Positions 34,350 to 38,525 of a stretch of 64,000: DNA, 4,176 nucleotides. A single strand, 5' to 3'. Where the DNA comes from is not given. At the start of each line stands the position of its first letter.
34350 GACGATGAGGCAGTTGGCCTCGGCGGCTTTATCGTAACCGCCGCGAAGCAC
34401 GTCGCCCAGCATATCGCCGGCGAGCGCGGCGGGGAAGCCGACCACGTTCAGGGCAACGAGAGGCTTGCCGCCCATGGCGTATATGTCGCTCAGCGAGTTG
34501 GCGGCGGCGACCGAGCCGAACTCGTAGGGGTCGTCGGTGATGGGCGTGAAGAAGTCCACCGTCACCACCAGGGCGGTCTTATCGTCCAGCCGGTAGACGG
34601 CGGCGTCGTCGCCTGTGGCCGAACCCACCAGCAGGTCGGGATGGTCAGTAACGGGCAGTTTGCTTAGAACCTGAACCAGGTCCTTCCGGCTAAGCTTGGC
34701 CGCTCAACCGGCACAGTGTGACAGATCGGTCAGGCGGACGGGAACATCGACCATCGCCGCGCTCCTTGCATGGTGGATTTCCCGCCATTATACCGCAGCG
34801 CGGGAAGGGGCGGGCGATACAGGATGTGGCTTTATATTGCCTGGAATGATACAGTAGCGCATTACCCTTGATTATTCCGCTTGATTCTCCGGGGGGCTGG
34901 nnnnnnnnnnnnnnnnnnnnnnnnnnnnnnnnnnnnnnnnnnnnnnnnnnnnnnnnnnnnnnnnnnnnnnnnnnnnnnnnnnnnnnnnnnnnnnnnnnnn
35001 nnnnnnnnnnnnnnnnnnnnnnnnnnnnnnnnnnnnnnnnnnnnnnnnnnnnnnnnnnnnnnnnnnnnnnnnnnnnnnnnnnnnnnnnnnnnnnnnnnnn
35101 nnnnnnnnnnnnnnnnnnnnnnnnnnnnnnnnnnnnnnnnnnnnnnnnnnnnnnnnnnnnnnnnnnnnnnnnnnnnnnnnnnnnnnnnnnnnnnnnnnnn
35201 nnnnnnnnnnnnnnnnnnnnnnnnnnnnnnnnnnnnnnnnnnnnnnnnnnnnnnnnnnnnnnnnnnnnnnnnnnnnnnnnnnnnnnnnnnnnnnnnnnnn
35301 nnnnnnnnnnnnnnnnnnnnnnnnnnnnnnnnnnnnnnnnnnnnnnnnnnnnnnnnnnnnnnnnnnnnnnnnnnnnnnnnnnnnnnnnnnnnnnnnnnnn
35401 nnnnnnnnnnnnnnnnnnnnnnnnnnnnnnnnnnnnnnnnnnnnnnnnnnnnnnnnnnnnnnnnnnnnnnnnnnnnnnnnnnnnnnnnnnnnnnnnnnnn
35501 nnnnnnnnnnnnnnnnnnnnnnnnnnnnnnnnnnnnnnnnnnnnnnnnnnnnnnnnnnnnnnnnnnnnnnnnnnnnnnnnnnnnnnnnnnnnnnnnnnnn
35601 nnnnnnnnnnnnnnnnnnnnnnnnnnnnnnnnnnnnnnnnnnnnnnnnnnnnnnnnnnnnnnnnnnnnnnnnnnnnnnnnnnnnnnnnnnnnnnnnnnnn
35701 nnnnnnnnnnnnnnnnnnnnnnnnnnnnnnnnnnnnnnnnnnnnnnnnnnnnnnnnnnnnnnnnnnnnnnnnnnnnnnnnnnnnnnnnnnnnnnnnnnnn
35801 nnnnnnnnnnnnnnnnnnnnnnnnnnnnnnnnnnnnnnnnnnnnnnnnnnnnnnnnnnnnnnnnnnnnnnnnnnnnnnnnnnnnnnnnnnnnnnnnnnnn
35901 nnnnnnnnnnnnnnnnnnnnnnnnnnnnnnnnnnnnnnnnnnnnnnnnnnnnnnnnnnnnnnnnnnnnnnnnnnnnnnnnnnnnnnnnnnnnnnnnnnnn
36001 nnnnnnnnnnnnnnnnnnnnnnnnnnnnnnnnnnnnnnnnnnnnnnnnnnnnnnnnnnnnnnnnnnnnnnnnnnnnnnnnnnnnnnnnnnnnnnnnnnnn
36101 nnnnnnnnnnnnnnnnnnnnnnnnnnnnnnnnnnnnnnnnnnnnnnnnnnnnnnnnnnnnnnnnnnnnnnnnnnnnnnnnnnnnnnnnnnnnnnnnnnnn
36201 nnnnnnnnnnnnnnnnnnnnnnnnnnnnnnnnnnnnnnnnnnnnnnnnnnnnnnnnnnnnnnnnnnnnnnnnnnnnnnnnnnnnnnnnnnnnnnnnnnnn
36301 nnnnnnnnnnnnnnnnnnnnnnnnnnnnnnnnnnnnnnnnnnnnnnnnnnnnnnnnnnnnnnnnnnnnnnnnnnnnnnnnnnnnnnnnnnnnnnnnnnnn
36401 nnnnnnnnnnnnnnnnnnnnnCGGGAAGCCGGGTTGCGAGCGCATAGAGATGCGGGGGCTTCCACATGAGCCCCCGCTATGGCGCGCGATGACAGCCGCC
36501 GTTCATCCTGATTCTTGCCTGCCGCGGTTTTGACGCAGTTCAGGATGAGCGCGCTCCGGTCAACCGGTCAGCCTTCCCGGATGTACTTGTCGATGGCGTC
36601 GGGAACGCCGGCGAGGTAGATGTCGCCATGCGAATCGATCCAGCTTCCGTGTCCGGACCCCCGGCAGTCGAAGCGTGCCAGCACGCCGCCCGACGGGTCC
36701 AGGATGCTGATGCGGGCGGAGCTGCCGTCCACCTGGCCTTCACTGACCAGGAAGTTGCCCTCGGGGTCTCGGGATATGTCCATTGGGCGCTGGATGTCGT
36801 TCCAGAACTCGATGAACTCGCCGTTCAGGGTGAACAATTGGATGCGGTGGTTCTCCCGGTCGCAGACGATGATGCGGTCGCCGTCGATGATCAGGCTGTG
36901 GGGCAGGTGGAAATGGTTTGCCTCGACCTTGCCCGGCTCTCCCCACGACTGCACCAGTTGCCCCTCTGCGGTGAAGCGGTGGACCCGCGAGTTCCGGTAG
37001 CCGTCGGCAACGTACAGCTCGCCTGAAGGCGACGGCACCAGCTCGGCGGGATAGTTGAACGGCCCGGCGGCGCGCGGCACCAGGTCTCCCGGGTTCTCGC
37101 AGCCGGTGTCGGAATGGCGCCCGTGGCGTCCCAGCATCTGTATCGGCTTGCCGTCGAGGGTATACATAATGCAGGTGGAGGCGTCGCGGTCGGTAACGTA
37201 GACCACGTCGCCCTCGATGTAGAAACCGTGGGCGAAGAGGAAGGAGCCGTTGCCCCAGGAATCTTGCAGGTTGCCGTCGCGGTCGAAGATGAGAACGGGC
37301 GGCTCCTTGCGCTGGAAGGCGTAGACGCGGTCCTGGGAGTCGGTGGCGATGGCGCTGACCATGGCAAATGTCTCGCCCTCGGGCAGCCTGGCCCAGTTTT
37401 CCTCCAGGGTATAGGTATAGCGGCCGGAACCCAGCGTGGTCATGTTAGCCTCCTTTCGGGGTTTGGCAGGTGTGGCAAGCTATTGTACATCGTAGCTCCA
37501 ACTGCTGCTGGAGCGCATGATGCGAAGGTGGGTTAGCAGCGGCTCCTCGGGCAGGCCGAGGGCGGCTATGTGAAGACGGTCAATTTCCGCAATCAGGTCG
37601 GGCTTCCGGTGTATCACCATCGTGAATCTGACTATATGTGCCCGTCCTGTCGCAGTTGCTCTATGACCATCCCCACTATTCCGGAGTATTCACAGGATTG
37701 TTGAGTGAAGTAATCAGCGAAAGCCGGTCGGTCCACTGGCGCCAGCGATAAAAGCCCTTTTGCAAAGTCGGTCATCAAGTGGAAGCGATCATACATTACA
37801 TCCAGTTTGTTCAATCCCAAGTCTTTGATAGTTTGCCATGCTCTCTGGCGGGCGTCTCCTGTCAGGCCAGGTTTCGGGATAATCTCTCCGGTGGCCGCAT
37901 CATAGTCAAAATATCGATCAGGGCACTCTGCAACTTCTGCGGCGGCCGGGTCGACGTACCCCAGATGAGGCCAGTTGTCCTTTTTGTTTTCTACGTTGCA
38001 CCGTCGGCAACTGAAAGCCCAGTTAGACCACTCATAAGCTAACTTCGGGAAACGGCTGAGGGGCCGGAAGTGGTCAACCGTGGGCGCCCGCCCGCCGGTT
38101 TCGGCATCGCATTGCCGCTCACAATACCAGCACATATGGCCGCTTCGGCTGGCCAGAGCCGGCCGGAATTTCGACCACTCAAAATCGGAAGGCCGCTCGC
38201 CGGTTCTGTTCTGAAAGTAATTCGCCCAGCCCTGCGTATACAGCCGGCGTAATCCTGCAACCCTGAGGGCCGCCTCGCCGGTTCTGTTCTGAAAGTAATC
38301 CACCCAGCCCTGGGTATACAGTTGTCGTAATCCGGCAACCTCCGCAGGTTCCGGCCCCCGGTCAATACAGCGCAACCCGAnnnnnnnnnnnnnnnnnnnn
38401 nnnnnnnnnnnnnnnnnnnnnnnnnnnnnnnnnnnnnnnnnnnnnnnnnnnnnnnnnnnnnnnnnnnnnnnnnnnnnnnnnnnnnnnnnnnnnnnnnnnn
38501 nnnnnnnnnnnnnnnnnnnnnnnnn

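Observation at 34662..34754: selD is itself a UGA-encoded selenoprotein, and the ORF track truncates it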

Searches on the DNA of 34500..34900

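Call 41: search_rna_families(source=window, start=34500, end=34900, threshold=evalue, max_evalue=10)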
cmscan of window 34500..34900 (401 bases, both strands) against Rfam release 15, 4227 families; matches with E-value up to 10: 0.
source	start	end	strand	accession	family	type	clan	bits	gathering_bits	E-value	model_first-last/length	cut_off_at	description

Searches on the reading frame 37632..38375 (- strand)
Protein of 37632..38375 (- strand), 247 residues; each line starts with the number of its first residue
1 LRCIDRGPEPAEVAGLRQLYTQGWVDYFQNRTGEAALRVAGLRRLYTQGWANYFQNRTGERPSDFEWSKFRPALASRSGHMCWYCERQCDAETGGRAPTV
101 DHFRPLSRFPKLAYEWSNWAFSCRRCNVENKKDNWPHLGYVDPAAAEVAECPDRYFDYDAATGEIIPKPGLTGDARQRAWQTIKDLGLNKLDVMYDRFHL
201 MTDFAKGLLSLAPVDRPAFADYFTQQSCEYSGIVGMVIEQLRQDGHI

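Call 30: search_protein_families(library=pfam, proteins=[window:37632-38375:-], max_evalue=0.0001)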
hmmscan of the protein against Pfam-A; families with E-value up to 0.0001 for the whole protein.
window:37632-38375:- (247 aa): 1 family
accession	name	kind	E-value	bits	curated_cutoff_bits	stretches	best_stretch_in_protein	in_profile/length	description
PF01844.29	HNH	-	5.9e-08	33.2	21.4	1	82-130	1-44/47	HNH endonuclease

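Call 63: search_protein_families(library=padloc, proteins=[window:37632-38375:-], max_evalue=0.001)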
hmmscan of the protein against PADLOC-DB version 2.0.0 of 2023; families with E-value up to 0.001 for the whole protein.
window:37632-38375:- (247 aa): 61 families (the best 25 are shown)
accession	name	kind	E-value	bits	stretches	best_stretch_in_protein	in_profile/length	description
PDLC00348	PtuB1|PtuB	-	1.2e-21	75.2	1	57-212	31-174/198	Unknown function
PDLC00351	PtuB1|PtuB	-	9e-20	69.6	1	52-204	23-175/195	Unknown function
PDLC02924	HNH_I-A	-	1.1e-17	62.7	1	47-208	20-162/198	-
PDLC00332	PtuB1|PtuB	-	1.1e-17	62.6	1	70-207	38-170/212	Unknown function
PDLC00324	PtuB1|PtuB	-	3.8e-17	60.7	1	69-202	32-163/209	Unknown function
PDLC00337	PtuB1|PtuB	-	5.7e-17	60.3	1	63-217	40-180/216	Unknown function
PDLC00315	PtuB1|PtuB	-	2.6e-15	54.8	1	66-192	17-133/227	Unknown function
PDLC00343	PtuB1|PtuB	-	1.1e-14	52.8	1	66-132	50-123/283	Unknown function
PDLC00336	PtuB1|PtuB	-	7.6e-14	50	1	69-205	53-177/250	Unknown function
PDLC00330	PtuB1|PtuB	-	5.3e-13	47.4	1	64-130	38-109/271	Unknown function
PDLC00358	PtuB1|PtuB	-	6e-13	46.9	1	68-190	34-152/215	Unknown function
PDLC00334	PtuB1|PtuB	-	3.2e-12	44.8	1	74-190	39-152/222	Unknown function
PDLC00326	PtuB1|PtuB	-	3.9e-12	44.5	1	70-202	37-164/197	Unknown function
PDLC00342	PtuB1|PtuB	-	8.7e-12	42.9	1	72-208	40-162/247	Unknown function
PDLC00316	PtuB1|PtuB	-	3.6e-11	41.2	1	67-139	52-129/301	Unknown function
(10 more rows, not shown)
